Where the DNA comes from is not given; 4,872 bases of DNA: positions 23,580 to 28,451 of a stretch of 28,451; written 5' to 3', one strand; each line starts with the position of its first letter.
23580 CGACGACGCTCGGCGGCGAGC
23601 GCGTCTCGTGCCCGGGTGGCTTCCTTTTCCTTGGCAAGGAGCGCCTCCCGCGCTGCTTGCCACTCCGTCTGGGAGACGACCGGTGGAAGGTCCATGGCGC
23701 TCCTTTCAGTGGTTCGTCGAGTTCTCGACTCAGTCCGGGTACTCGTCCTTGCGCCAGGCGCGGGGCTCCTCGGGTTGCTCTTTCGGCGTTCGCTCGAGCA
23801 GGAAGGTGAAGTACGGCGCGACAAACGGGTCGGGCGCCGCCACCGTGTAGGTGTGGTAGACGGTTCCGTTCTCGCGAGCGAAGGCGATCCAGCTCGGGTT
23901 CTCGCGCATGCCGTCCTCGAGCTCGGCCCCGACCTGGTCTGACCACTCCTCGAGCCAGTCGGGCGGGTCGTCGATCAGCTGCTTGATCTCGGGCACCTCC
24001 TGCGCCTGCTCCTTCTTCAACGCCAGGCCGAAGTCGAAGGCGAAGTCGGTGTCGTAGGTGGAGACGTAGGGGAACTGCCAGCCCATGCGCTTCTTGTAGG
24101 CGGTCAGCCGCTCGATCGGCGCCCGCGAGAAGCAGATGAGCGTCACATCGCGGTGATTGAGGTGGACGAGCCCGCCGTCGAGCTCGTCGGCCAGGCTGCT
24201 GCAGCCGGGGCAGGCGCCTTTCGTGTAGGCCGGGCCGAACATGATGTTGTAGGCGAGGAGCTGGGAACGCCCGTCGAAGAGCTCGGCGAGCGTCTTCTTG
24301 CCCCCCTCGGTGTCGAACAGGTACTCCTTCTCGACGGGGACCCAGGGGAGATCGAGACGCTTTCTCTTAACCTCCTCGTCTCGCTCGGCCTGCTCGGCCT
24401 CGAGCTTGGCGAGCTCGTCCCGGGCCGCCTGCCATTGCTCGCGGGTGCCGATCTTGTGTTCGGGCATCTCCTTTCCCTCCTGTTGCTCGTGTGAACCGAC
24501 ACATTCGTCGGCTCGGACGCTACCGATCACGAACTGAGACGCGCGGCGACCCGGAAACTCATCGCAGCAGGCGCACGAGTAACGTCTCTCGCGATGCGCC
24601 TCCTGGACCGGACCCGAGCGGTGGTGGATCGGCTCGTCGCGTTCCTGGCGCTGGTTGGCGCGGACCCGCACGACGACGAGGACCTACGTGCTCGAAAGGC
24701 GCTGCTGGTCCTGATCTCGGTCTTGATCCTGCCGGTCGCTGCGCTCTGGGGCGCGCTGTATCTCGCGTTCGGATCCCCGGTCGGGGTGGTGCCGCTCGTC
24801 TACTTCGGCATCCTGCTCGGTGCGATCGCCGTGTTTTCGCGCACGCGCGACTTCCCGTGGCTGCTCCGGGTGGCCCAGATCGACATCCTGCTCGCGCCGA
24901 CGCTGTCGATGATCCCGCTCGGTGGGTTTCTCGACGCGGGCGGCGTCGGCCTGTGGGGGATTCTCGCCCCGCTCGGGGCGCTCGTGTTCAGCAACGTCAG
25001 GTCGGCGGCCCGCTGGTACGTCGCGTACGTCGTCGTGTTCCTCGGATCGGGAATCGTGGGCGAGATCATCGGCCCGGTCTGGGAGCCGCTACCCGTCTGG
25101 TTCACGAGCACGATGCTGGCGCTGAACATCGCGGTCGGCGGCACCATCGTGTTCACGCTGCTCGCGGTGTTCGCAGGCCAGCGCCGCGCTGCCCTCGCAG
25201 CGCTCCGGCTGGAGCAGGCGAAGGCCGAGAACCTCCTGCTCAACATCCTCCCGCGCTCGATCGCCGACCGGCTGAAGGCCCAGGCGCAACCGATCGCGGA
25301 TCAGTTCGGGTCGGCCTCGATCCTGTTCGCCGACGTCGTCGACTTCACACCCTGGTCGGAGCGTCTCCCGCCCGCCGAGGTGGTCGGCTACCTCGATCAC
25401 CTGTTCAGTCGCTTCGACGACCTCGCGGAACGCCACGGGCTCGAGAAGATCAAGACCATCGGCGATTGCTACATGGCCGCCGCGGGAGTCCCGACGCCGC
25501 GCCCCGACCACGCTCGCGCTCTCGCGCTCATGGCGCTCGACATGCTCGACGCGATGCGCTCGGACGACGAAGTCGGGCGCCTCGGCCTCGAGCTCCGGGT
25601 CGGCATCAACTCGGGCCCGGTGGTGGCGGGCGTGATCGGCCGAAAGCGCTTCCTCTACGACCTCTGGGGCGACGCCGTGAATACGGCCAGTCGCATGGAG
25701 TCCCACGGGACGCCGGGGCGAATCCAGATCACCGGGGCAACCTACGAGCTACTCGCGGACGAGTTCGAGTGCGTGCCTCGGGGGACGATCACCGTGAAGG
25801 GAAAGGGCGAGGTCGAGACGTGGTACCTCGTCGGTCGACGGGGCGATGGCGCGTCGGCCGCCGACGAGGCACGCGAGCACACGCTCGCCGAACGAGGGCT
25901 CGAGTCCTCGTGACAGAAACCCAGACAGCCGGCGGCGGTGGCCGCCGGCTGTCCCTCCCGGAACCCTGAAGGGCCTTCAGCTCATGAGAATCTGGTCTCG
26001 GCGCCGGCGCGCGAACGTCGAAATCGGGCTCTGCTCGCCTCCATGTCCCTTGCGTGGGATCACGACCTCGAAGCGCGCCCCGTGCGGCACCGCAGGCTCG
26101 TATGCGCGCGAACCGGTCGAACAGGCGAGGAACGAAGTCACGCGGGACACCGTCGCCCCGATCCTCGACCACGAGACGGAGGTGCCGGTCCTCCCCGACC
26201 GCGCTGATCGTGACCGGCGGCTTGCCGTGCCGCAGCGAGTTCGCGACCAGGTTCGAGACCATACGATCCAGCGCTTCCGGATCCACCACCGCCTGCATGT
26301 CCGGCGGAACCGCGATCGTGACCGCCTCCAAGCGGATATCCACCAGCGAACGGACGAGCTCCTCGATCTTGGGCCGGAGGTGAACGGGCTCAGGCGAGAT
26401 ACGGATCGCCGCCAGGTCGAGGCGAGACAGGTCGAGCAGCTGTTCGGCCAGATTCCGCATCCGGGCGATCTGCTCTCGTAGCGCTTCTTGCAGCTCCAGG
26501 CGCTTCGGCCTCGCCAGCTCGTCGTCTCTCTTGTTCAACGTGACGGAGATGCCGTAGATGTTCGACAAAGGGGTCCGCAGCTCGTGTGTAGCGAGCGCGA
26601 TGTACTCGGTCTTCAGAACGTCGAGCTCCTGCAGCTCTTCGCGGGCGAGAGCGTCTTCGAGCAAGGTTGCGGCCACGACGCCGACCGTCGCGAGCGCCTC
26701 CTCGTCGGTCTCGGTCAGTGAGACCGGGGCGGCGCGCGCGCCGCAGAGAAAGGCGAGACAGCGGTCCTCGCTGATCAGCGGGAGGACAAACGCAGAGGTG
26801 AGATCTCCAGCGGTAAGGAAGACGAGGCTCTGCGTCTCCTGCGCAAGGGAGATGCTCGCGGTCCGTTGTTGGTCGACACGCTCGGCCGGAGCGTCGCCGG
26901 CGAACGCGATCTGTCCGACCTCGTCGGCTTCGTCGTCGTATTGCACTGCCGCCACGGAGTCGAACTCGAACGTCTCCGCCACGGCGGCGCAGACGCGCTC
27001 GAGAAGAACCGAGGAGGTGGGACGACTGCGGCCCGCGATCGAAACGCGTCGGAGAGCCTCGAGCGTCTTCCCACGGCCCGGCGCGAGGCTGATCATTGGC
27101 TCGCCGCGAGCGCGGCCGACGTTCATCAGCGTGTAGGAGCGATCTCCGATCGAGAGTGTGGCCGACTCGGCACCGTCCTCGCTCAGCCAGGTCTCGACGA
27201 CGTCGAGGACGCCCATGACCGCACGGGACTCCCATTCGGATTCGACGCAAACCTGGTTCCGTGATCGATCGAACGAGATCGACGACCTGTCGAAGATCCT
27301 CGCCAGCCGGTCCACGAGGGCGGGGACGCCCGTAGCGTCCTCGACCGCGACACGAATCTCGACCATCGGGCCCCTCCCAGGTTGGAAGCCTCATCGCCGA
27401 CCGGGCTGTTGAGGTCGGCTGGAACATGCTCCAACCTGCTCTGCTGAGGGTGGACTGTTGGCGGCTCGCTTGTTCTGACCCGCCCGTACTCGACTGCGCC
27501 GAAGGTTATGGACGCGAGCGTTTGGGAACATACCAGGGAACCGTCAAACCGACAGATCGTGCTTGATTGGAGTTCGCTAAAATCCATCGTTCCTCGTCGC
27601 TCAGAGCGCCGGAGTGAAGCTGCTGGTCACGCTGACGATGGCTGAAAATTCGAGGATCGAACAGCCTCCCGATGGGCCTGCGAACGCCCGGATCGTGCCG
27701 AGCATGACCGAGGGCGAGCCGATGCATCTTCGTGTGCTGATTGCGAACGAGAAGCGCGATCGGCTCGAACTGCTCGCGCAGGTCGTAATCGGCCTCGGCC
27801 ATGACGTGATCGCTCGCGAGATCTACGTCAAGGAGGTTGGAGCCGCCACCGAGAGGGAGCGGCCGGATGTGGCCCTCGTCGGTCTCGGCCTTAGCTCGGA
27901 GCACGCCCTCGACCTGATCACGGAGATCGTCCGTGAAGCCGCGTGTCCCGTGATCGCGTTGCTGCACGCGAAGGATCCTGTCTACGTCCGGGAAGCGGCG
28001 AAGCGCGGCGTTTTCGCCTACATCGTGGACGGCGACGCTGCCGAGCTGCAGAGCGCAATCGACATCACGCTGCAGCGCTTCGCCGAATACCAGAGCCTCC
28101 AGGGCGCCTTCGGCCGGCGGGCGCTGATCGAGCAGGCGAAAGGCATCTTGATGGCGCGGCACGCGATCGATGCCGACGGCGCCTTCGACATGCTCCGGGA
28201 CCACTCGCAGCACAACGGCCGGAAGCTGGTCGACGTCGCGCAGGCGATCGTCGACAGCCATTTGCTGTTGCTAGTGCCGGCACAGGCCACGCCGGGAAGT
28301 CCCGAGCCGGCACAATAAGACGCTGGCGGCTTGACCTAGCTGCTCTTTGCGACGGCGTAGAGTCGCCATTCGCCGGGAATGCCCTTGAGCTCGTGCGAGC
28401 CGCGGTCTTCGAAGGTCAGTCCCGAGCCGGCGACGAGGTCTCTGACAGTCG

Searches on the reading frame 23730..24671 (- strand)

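Call 43: search_protein_families(library=pfam, proteins=[window:23730-24671:-], max_evalue=0.0001)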
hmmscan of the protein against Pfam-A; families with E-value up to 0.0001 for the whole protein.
window:23730-24671:- (313 aa): 1 family
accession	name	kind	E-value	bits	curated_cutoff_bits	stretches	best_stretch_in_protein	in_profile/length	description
PF05988.18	DUF899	-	4.1e-62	210.1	27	1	69-302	1-211/224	Bacterial protein of unknown function (DUF899)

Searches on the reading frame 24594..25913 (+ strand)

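Call 43: search_protein_families(library=pfam, proteins=[window:24594-25913:+], max_evalue=0.0001)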
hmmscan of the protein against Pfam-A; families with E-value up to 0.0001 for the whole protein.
window:24594-25913:+ (439 aa): 1 family
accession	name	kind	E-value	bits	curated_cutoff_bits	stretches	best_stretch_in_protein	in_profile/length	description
PF00211.25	Guanylate_cyc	-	1.1e-60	204.8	21.9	1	236-413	4-182/183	Adenylate and Guanylate cyclase catalytic domain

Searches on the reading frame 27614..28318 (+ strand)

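Call 43: search_protein_families(library=pfam, proteins=[window:27614-28318:+], max_evalue=0.0001)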
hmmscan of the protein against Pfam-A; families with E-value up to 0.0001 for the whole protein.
window:27614-28318:+ (234 aa): 2 families
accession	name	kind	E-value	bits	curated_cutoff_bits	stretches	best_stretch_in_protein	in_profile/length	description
PF03861.19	ANTAR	-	5.7e-20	71.3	27.3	1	161-213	2-54/54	ANTAR domain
PF00072.30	Response_reg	-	4.2e-05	24.1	30.2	1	41-146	1-107/111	Response regulator receiver domain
